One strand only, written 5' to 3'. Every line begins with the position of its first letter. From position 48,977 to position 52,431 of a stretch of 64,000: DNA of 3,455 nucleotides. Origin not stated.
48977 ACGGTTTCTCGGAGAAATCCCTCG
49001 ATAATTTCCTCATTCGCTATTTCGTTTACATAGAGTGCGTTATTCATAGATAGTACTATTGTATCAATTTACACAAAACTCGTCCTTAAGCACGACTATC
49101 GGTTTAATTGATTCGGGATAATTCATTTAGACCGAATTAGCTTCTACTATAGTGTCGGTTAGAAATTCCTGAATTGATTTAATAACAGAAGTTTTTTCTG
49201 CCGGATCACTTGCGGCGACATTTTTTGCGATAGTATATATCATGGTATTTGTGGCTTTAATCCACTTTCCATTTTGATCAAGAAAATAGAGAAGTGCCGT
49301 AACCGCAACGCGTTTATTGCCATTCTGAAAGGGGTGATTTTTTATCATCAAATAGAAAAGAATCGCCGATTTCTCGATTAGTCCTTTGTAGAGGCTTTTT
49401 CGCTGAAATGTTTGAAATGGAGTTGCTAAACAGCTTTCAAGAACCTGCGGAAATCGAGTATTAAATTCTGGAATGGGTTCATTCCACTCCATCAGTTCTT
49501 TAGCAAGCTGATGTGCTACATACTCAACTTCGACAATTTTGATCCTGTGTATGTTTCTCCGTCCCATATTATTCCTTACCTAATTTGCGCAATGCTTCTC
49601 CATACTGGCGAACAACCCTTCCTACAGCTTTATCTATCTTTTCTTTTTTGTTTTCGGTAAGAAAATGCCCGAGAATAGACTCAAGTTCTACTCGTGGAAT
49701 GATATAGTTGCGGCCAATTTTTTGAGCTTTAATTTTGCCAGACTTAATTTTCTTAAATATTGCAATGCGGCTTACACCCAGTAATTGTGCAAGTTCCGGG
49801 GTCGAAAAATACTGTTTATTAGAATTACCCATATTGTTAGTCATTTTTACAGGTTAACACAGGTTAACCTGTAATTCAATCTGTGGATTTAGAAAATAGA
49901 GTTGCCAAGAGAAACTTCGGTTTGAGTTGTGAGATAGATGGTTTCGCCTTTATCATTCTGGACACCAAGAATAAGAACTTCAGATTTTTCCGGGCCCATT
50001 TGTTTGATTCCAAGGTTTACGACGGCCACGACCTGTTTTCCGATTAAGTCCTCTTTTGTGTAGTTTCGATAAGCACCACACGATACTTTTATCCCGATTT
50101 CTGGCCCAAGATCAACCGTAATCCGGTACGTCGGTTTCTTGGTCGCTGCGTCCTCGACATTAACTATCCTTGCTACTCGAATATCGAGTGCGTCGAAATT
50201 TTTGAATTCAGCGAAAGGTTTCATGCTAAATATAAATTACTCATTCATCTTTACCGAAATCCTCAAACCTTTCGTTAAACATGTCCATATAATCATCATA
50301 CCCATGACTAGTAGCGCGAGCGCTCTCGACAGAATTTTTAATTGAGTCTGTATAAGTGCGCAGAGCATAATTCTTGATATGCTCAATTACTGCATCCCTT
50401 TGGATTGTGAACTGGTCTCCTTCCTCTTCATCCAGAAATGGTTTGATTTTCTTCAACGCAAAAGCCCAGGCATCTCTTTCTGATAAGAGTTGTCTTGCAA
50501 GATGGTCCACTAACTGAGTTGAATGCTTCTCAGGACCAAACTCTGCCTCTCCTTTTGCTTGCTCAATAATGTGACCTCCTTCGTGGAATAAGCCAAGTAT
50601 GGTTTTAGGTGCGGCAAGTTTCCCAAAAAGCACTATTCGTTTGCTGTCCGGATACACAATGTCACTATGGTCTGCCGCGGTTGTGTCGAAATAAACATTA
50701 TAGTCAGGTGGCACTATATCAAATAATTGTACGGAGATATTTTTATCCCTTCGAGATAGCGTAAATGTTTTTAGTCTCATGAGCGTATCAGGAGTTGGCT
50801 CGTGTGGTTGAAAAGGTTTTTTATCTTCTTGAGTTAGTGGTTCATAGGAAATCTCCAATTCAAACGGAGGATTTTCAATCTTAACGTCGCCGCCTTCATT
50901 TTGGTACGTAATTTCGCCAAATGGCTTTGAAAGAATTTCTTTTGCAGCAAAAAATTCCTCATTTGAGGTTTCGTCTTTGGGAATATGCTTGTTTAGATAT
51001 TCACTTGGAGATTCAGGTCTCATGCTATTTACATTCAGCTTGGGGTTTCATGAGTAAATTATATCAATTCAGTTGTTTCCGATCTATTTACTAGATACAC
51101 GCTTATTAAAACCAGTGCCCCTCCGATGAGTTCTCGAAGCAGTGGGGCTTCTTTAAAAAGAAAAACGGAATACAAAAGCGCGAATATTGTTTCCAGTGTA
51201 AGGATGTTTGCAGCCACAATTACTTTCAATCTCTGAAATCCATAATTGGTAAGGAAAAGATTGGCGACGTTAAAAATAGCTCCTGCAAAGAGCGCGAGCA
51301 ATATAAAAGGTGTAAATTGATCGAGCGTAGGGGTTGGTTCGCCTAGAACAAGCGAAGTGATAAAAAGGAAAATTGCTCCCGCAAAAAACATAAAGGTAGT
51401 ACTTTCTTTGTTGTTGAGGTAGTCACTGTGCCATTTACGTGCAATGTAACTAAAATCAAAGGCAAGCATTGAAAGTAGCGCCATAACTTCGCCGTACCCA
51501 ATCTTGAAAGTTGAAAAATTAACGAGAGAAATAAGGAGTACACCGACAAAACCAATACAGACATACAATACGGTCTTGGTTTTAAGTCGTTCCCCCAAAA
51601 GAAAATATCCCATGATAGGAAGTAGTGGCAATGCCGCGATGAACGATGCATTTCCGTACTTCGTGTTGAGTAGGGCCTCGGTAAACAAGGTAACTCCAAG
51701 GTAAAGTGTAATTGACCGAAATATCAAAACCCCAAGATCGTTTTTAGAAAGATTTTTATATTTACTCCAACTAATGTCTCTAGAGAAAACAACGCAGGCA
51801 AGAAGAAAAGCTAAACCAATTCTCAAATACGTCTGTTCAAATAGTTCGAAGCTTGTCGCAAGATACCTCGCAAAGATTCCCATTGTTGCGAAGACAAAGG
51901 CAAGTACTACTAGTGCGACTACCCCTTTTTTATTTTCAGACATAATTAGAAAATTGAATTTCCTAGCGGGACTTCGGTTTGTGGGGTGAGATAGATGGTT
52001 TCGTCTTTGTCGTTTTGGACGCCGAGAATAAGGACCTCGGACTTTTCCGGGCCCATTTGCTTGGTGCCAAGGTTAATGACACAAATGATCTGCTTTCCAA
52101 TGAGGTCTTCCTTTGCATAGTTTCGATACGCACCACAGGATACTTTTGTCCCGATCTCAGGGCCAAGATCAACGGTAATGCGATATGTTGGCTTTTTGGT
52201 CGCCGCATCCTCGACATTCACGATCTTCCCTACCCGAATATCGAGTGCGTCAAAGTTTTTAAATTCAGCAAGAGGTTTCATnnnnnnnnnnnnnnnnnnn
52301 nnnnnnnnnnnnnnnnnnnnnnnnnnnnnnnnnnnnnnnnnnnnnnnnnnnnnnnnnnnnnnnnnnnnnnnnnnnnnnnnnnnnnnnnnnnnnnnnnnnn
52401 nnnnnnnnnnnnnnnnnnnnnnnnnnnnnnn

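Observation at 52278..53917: SET-domain protein in an operon-like array with a zinc-ribbon mini-protein and a 2-hydroxyacid dehydrogenase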

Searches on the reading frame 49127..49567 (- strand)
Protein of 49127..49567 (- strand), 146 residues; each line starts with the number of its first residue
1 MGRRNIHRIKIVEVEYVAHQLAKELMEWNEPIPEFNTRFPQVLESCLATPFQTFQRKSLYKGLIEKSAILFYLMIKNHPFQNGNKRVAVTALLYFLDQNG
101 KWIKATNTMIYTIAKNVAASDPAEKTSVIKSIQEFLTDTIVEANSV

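Call 75: search_protein_families(library=padloc, proteins=[window:49127-49567:-], max_evalue=0.01)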
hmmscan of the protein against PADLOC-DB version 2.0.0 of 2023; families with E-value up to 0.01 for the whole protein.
window:49127-49567:- (146 aa): 6 families
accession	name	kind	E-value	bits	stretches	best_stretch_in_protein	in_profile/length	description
PDLC04965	PDC-S23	-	4.6e-21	73.6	1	29-137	211-324/327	-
PDLC04963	PDC-S23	-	1.4e-20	72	1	42-137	207-308/312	-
PDLC04964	PDC-S23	-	2.1e-16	58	1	5-137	190-328/331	-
PDLC04848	PDC-S05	-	6.4e-10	37.1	1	65-137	211-289/291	-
PDLC04718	PDC-M59B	-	1.1e-08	33.3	1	50-137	40-128/159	-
PDLC04838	PDC-S04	-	0.0092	13.8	0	60-130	126-196/209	-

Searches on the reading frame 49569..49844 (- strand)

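Call 75: search_protein_families(library=padloc, proteins=[window:49569-49844:-], max_evalue=0.01)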
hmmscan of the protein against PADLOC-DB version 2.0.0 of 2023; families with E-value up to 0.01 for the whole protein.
window:49569-49844:- (91 aa): 2 families
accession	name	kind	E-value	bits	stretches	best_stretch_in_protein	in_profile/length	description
PDLC04133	mad1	-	5.1e-07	27.9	1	9-55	2-48/60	mads_1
PDLC03252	MTase_II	-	0.0039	14.5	1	10-56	2-48/365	Type II methyltransferase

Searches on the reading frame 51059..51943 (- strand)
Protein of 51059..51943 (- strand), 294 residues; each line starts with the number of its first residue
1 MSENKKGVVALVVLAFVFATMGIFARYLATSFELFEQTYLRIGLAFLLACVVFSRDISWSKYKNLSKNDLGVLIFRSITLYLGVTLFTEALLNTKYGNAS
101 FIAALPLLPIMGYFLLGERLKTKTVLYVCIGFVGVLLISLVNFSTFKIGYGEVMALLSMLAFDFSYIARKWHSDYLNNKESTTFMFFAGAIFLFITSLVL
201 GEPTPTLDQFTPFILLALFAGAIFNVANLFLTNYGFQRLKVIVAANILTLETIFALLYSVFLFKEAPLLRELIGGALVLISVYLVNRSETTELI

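Call 3: search_protein_families(library=pfam, proteins=[window:51059-51943:-], max_evalue=0.01)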
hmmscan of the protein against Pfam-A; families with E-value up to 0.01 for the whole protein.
window:51059-51943:- (294 aa): 2 families
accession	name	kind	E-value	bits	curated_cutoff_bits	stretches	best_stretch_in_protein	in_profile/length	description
PF00892.27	EamA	-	1.4e-28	100.3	28.2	2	150-286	2-134/135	EamA-like transporter family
PF04657.19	DMT_YdcZ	-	0.0045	17.7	24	1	179-284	31-140/140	Putative inner membrane exporter, YdcZ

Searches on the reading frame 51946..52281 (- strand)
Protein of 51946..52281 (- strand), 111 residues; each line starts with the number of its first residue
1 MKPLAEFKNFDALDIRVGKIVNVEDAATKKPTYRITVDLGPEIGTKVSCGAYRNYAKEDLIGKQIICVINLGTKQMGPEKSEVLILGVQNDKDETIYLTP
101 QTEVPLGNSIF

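Call 3: search_protein_families(library=pfam, proteins=[window:51946-52281:-], max_evalue=0.01)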
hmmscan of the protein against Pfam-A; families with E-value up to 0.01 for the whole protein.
window:51946-52281:- (111 aa): 1 family
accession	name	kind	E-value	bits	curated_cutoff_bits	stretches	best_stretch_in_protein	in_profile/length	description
PF01588.26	tRNA_bind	-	5.3e-17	62.1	27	1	15-108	1-95/96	Putative tRNA binding domain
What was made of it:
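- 51946..52281 (-): tRNA_bind/CsaA-like gene immediately downstream, start overlapping the SET stop. Pfam tRNA_bind E=5e-17 (call 3).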

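Call 6: search_protein_families(library=ncbifam, proteins=[window:51946-52281:-], max_evalue=0.01)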
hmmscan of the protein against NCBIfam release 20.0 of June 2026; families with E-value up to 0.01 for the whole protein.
window:51946-52281:- (111 aa): 9 families
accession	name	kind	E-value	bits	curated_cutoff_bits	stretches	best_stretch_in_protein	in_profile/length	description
TIGR02222.1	chap_CsaA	subfamily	3.7e-30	104.1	119.65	1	8-110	2-106/107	export-related chaperone CsaA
NF007494.0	PRK10089.1-3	equivalog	6.7e-30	103.3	109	1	5-110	4-111/112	tRNA-binding protein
NF007495.0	PRK10089.1-4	equivalog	6.1e-28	97.6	117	1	6-111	6-113/113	tRNA-binding protein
NF007493.0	PRK10089.1-2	equivalog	1.6e-24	86.1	160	1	6-109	5-110/112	tRNA-binding protein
NF007496.0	PRK10089.1-5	equivalog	5.7e-22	78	171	1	4-110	1-108/109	chaperone CsaA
TIGR00399.1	metG_C_term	equivalog_domain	1.5e-17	63.7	116.65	1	5-110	34-138/139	methionine--tRNA ligase subunit beta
NF001100.0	PRK00133.1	equivalog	7.9e-17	61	587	1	5-110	571-675/676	methionine--tRNA ligase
NF007492.0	PRK10089.1-1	equivalog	2.6e-15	56.3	150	1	6-110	5-109/110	tRNA-binding protein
NF008900.0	PRK12267.1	equivalog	4e-15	55.3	598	1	5-110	543-647/648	methionine--tRNA ligase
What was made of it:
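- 51946..52281 (-): NCBIfam CsaA and tRNA-binding models match (call 6).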
